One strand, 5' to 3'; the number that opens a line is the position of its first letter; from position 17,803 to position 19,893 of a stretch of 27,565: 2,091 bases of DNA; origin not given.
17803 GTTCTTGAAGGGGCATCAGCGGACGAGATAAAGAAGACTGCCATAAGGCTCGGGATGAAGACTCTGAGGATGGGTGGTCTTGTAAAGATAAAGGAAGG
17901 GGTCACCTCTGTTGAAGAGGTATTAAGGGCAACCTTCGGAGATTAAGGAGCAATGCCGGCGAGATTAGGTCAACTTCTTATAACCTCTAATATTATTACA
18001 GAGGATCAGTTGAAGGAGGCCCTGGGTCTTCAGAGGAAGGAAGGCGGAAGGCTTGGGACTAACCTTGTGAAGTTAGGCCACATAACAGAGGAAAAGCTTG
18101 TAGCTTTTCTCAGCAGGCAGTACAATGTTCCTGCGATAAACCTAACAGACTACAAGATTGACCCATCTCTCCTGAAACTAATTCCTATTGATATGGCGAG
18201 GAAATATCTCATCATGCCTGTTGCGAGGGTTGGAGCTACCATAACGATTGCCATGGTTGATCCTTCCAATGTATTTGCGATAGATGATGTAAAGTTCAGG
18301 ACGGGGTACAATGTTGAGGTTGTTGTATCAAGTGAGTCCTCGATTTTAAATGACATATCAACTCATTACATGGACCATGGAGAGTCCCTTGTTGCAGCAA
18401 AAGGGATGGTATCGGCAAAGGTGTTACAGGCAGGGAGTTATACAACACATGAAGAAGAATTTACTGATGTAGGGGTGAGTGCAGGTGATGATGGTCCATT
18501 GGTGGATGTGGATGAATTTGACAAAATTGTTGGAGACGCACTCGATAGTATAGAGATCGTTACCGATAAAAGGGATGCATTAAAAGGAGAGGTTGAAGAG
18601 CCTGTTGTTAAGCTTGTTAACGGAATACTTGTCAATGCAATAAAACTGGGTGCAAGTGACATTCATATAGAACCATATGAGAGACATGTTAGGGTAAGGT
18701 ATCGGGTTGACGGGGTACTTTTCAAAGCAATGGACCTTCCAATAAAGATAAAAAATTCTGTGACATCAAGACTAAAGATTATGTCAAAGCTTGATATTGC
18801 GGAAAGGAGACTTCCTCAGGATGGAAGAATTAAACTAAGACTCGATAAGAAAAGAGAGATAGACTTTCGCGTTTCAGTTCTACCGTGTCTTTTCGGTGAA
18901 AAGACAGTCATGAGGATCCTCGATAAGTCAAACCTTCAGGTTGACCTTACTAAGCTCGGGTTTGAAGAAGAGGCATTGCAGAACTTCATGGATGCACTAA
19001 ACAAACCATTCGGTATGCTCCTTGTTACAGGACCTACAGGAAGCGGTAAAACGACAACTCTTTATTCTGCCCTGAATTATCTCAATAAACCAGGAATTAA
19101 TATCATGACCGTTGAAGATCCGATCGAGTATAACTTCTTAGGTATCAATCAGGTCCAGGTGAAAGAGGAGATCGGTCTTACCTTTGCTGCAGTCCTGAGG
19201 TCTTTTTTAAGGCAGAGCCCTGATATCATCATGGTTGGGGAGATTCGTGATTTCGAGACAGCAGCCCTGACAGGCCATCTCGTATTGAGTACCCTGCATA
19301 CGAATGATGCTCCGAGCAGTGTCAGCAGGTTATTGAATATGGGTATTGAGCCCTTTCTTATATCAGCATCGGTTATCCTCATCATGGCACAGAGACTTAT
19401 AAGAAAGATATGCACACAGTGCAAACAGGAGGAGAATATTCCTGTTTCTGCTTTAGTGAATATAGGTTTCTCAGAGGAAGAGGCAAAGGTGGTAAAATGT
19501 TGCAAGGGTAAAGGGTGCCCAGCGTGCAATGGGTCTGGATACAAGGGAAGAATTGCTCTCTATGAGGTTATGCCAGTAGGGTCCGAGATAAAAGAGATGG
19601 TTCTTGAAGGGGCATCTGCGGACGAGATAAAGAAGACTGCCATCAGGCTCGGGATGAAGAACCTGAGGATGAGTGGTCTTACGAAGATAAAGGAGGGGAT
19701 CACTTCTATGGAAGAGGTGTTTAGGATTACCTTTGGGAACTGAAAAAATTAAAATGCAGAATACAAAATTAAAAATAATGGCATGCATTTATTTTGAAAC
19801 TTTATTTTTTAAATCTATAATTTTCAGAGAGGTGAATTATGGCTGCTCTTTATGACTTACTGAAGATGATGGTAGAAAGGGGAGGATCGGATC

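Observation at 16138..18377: Tandem pilB pair: identical c-di-GMP sensor block, diverged motor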

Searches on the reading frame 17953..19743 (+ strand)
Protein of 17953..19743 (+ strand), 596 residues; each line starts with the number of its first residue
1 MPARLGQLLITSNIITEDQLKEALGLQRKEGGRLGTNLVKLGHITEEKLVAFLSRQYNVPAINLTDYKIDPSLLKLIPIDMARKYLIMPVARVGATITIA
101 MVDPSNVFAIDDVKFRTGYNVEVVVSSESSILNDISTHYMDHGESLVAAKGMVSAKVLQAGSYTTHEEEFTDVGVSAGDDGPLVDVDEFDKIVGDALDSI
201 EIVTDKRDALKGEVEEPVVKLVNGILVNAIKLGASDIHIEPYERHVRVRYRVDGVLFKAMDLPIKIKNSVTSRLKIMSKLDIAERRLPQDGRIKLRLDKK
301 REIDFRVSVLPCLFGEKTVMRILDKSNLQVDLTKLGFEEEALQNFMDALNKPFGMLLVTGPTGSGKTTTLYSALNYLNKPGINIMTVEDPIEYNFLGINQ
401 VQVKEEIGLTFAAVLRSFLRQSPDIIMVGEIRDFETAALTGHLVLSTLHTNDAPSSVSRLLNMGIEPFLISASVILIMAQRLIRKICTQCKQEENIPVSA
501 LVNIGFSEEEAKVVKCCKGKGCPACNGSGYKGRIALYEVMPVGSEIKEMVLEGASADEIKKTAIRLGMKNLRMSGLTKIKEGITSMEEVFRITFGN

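Call 5: search_protein_families(library=pfam, proteins=[window:17953-19743:+])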
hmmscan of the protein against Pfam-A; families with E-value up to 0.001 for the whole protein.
window:17953-19743:+ (596 aa): 5 families
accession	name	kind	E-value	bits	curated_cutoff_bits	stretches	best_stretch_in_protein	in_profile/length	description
PF00437.27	T2SSE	-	2.5e-136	454.6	24.9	1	215-591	5-370/370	Type II/IV secretion system protein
PF05157.20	MshEN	-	1.3e-21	76.8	23.1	1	57-141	1-86/90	MshEN domain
PF13191.12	AAA_16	-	9e-05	23.5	32.6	1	340-390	10-59/167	AAA ATPase domain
PF20720.3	nSTAND3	-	0.00023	21.3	27.2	1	338-390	3-54/155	Novel STAND NTPase 3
PF25199.1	nSTAND_NTPase5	-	0.00065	20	34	0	347-396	35-85/145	Novel STAND NTPase 5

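Call 37: find_encoding_contigs(protein=window:17953-19743:+, flank=6000, max_places=6)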
Protein window:17953-19743:+ (596 aa): no gene with exactly this product is on record in the collection.

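Call 38: find_homologous_proteins(query=window:17953-19740:+, max_evalue=1e-100)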
Query window:17953-19740:+ (596 aa): 8000 proteins with E <= 1e-100 among 8000 candidates; the best 120 are listed.
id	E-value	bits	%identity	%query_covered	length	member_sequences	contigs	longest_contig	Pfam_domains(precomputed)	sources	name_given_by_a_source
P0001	0.0e+0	1274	97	100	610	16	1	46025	PF05157.21,PF00437.27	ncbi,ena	-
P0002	0.0e+0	1261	97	100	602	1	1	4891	PF05157.21,PF00437.27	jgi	jgi:type IV pilus assembly protein PilB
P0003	0.0e+0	1259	97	100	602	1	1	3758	PF05157.21,PF00437.27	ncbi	-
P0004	0.0e+0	1217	92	100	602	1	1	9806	PF05157.21,PF00437.27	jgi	jgi:type IV pilus assembly protein PilB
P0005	0.0e+0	1213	92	100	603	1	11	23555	PF05157.21,PF00437.27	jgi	jgi:type IV pilus assembly protein PilB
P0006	0.0e+0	1213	92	100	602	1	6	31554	PF05157.21,PF00437.27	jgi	jgi:type IV pilus assembly protein PilB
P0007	0.0e+0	1206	92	100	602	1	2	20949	PF05157.21,PF00437.27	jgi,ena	jgi:type IV pilus assembly protein PilB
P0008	0.0e+0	1164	88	100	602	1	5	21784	PF05157.21,PF00437.27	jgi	jgi:type IV pilus assembly protein PilB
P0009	0.0e+0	1147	87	100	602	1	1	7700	PF05157.21,PF00437.27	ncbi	ncbi:MAG: type IV-A pilus assembly ATPase PilB [Thermodesulfovibrionales bacterium]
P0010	0.0e+0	1092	86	100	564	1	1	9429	PF05157.21,PF00437.27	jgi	jgi:type IV pilus assembly protein PilB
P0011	0.0e+0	1091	82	100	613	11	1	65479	PF05157.21,PF00437.27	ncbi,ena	-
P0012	0.0e+0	1089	82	100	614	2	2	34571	PF05157.21,PF00437.27,PF13604.13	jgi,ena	-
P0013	0.0e+0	1076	82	100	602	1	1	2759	PF05157.21,PF00437.27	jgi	jgi:type IV pilus assembly protein PilB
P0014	0.0e+0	1075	81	100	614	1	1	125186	PF05157.21,PF00437.27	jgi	jgi:type IV pilus assembly protein PilB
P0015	0.0e+0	1074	82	100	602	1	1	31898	PF05157.21,PF00437.27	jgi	jgi:type IV pilus assembly protein PilB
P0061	0.0e+0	1026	78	100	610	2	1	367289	PF05157.21,PF00437.27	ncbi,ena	-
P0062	0.0e+0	1026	77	100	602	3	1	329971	PF05157.21,PF00437.27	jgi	jgi:type IV pilus assembly protein PilB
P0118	8.4e-298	1007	76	100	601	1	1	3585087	PF05157.21,PF00437.27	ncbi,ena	-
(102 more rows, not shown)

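Call 39: find_encoding_contigs(protein=P0001, flank=3500, max_places=4)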
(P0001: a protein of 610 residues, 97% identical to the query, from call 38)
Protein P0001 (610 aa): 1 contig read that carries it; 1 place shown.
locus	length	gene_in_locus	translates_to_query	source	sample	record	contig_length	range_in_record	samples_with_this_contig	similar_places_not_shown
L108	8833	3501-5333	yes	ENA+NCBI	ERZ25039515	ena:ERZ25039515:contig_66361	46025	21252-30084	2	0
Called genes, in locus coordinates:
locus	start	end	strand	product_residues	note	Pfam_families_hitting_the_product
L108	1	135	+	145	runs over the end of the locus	PF01196:Ribosomal_L17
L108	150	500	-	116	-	PF08378:NERD (weak), PF02021:UPF0102, PF01939:NucS_C (weak)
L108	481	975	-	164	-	PF01751:Toprim (weak)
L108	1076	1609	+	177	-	PF13565:HTH_32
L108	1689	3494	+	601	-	PF05157:MshEN, PF00437:T2SSE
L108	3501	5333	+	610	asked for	PF05157:MshEN, PF00437:T2SSE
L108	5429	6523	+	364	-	PF00437:T2SSE, PF13191:AAA_16 (weak), PF13401:AAA_22 (faint)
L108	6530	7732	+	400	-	PF28597:T2SSF_N, PF00482:T2SSF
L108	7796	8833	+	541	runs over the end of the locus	PF25323:6TM_PilS, PF00989:PAS, PF08448:PAS_4, PF13188:PAS_8 (weak), PF13426:PAS_9 (weak), PF00512:HisKA, PF02518:HATPase_c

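Call 40: find_encoding_contigs(protein=P0005, flank=3500, max_places=4)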
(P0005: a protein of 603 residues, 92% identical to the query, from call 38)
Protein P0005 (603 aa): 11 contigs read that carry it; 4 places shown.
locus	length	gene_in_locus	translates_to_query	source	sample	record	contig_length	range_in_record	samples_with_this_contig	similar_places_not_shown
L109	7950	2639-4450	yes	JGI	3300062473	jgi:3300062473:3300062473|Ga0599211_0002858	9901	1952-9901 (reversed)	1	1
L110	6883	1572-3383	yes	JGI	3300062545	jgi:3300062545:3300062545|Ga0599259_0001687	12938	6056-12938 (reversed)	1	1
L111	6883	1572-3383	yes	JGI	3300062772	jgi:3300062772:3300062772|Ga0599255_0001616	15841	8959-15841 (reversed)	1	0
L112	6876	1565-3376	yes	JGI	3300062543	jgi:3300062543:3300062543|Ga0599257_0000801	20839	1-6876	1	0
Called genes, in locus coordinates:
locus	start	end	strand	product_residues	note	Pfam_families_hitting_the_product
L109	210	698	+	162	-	PF13384:HTH_23 (faint), PF13565:HTH_32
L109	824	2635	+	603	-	PF05157:MshEN, PF00437:T2SSE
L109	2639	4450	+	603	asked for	PF05157:MshEN, PF00437:T2SSE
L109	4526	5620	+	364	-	PF00437:T2SSE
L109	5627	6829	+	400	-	PF28597:T2SSF_N (weak), PF00482:T2SSF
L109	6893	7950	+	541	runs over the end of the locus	PF25323:6TM_PilS, PF00989:PAS (weak), PF08448:PAS_4 (weak), PF13426:PAS_9 (faint), PF00512:HisKA, PF02518:HATPase_c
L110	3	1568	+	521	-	?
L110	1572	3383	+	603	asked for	PF05157:MshEN, PF00437:T2SSE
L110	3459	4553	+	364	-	PF00437:T2SSE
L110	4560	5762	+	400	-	PF28597:T2SSF_N (weak), PF00482:T2SSF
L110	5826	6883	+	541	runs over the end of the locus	PF25323:6TM_PilS, PF00989:PAS (weak), PF08448:PAS_4 (weak), PF13426:PAS_9 (faint), PF00512:HisKA, PF02518:HATPase_c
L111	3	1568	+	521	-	?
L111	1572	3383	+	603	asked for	PF05157:MshEN, PF00437:T2SSE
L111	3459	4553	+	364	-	PF00437:T2SSE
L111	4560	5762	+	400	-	PF28597:T2SSF_N (weak), PF00482:T2SSF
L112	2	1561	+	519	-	?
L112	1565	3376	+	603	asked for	PF05157:MshEN, PF00437:T2SSE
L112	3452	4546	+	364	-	PF00437:T2SSE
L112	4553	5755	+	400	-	PF28597:T2SSF_N (weak), PF00482:T2SSF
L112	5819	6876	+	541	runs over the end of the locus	PF25323:6TM_PilS, PF00989:PAS (weak), PF08448:PAS_4 (weak), PF13426:PAS_9 (faint), PF00512:HisKA, PF02518:HATPase_c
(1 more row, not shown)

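Call 41: find_encoding_contigs(protein=P0008, flank=3500, max_places=3)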
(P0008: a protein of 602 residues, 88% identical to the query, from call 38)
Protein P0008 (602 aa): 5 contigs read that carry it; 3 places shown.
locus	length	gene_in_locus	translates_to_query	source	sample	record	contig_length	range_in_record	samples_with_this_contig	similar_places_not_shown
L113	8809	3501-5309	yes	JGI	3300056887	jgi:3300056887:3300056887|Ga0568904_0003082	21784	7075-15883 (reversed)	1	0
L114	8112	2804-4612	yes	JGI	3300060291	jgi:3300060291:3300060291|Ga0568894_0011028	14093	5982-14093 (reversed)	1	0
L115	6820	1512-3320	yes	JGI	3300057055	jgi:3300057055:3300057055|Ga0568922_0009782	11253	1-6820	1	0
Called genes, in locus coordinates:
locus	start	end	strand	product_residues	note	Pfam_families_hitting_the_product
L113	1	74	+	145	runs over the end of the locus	PF01196:Ribosomal_L17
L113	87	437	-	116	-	PF08378:NERD, PF02021:UPF0102, PF01939:NucS_C (weak)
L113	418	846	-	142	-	PF01751:Toprim (weak)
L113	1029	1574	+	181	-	PF13384:HTH_23 (faint), PF13565:HTH_32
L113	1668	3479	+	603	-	PF05157:MshEN, PF00437:T2SSE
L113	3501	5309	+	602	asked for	PF05157:MshEN, PF00437:T2SSE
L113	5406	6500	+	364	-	PF00437:T2SSE, PF13401:AAA_22 (faint)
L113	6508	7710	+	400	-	PF28597:T2SSF_N, PF00482:T2SSF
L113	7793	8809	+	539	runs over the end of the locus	PF25323:6TM_PilS, PF00989:PAS, PF08448:PAS_4 (weak), PF13426:PAS_9 (weak), PF00512:HisKA, PF02518:HATPase_c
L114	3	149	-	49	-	?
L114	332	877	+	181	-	PF13384:HTH_23 (faint), PF13565:HTH_32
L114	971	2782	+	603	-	PF05157:MshEN, PF00437:T2SSE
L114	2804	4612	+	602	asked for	PF05157:MshEN, PF00437:T2SSE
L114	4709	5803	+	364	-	PF00437:T2SSE, PF13401:AAA_22 (faint)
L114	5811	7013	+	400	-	PF28597:T2SSF_N, PF00482:T2SSF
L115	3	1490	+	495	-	?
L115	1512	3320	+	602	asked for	PF05157:MshEN, PF00437:T2SSE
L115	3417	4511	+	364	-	PF00437:T2SSE, PF13401:AAA_22 (faint)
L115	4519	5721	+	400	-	PF28597:T2SSF_N, PF00482:T2SSF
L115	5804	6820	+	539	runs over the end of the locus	PF25323:6TM_PilS, PF00989:PAS, PF08448:PAS_4 (weak), PF13426:PAS_9 (weak), PF00512:HisKA, PF02518:HATPase_c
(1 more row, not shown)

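Call 44: find_encoding_contigs(protein=P0118, flank=3000, max_places=2)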
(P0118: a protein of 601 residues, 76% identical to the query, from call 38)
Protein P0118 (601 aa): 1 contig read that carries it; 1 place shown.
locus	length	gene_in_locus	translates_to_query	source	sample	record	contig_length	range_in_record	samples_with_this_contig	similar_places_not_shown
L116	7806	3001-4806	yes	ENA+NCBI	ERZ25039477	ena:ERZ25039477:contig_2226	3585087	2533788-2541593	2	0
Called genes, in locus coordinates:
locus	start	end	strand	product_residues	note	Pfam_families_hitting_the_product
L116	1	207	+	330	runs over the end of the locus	PF01073:3Beta_HSD, PF01370:Epimerase, PF02719:Polysacc_synt_2, PF04321:RmlD_sub_bind, PF05368:NmrA (weak), PF13460:NAD_binding_10, PF16363:GDP_Man_Dehyd, PF07993:NAD_binding_4 (weak)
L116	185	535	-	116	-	PF08378:NERD (weak), PF02021:UPF0102, PF01939:NucS_C (weak)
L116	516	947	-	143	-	PF01751:Toprim (faint)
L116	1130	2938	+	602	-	PF05157:MshEN, PF00437:T2SSE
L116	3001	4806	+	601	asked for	PF05157:MshEN, PF00437:T2SSE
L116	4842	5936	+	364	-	PF00437:T2SSE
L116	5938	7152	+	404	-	PF28597:T2SSF_N (weak), PF00482:T2SSF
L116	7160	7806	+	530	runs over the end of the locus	PF25323:6TM_PilS, PF00989:PAS, PF13188:PAS_8 (weak), PF13426:PAS_9, PF00512:HisKA, PF02518:HATPase_c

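Call 45: find_encoding_contigs(protein=P0061, flank=3000, max_places=2)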
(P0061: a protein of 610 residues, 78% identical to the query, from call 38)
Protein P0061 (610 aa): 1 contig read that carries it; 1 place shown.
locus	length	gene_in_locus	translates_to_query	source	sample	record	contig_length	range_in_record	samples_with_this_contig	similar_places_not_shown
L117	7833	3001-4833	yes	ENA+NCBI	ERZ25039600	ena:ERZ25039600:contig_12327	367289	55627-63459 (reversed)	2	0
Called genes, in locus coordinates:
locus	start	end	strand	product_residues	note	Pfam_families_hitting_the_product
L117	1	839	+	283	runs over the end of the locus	PF02775:TPP_enzyme_C, PF12367:PFO_beta_C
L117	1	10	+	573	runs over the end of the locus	PF01558:POR, PF01855:POR_N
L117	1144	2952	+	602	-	PF05157:MshEN, PF00437:T2SSE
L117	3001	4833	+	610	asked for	PF05157:MshEN, PF00437:T2SSE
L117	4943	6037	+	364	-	PF00437:T2SSE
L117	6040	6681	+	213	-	PF28597:T2SSF_N, PF00482:T2SSF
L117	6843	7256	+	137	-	PF00482:T2SSF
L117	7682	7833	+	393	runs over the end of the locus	PF00989:PAS (weak), PF13426:PAS_9 (faint), PF00512:HisKA, PF02518:HATPase_c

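Call 46: find_encoding_contigs(protein=P0062, flank=3000, max_places=2)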
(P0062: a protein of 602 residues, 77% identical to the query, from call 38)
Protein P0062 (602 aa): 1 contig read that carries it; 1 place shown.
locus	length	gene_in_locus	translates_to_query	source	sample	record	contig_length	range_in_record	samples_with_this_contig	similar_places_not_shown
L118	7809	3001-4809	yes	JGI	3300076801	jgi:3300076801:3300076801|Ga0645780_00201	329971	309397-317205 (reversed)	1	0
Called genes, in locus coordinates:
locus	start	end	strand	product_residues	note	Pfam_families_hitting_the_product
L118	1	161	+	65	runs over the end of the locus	-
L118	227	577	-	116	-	PF08378:NERD (weak), PF02021:UPF0102, PF01939:NucS_C (weak)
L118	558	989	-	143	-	PF01751:Toprim (weak)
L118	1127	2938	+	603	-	PF05157:MshEN, PF00437:T2SSE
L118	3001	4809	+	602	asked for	PF05157:MshEN, PF00437:T2SSE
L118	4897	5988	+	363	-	PF00437:T2SSE, PF13401:AAA_22 (faint)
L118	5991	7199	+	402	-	PF28597:T2SSF_N, PF00482:T2SSF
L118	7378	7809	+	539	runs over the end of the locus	PF25323:6TM_PilS, PF00989:PAS, PF08448:PAS_4 (faint), PF13188:PAS_8 (weak), PF13426:PAS_9 (weak), PF00512:HisKA, PF02518:HATPase_c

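Call 47: find_encoding_contigs(protein=P0014, flank=3000, max_places=2)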
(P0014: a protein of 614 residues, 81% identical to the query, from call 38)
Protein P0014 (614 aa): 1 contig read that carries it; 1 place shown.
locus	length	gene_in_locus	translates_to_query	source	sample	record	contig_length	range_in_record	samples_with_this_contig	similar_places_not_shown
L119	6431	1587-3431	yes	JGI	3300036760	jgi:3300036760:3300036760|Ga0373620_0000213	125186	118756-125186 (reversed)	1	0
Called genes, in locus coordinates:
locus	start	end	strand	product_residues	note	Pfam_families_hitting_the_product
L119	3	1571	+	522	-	PF05157:MshEN, PF00437:T2SSE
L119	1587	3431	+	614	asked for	PF05157:MshEN, PF00437:T2SSE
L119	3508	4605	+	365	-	PF00437:T2SSE, PF13401:AAA_22 (faint)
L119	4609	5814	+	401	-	PF28597:T2SSF_N, PF00482:T2SSF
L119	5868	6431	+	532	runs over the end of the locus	PF25323:6TM_PilS, PF00989:PAS, PF08448:PAS_4, PF13426:PAS_9, PF00512:HisKA, PF02518:HATPase_c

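Call 53: search_protein_families(library=ncbifam, proteins=[window:17953-19743:+])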
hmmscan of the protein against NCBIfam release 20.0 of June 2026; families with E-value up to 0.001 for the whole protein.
window:17953-19743:+ (596 aa): 21 families
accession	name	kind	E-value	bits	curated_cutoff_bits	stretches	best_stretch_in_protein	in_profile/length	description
TIGR02538.1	type_IV_pilB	equivalog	9.4e-219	727.7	675.65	1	5-593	2-562/564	type IV-A pilus assembly ATPase PilB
TIGR02533.1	type_II_gspE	equivalog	2.5e-173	577.2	630.25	2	197-593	85-486/486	type II secretion system ATPase GspE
NF053534.1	T4PilAsmATPsTfpB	equivalog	8.7e-143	476.8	850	1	215-593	198-582/584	type IV pilus assembly ATPase TfpB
NF007755.0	PRK10436.1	equivalog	1.1e-136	456.2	617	1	82-593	14-459/465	type II secretion system protein GspE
NF041000.1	ATPase_ComGA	equivalog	2.1e-68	230.2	300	1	225-484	3-266/267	competence type IV pilus ATPase ComGA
TIGR01420.1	pilT_fam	subfamily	4.6e-47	160.9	319.1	1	223-484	3-269/343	PilT/PilU family type 4a pilus ATPase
TIGR02525.1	plasmid_TraJ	equivalog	8.5e-24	84.2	368.3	1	320-463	122-272/372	plasmid transfer ATPase TraJ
NF053729.1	c-di-GMP_motif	domain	3.3e-18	65.2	38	1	4-56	1-53/53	cyclic di-GMP-binding domain-containing protein, MshE-related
NF008411.1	PRK11234.1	equivalog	3.8e-18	65.2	1170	1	4-145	483-623/723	cyclic di-3',5'-guanylate-activated glycosyltransferase NfrB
TIGR02524.1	dot_icm_DotB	equivalog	4.4e-16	59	463.3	1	292-462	75-258/358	Dot/Icm type IV secretion system ATPase DotB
NF058587.1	archaellum_moto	equivalog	6.7e-14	51.5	550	1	356-466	278-399/527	archaellum flagellar ATPase motor FlaI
NF012033.0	PRK15489.1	equivalog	1.9e-13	49.5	537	1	3-166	491-654/703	glycosyl transferase family protein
TIGR02782.1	TrbB_P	equivalog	2.1e-12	47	304.55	1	356-464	139-256/303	P-type conjugative transfer ATPase TrbB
TIGR02788.1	VirB11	equivalog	2.1e-11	43.4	249.95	1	339-464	130-266/308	P-type DNA transfer ATPase VirB11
NF010469.0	PRK13894.1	subfamily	3.4e-11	43.1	508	1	355-461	151-265/320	conjugal transfer ATPase TrbB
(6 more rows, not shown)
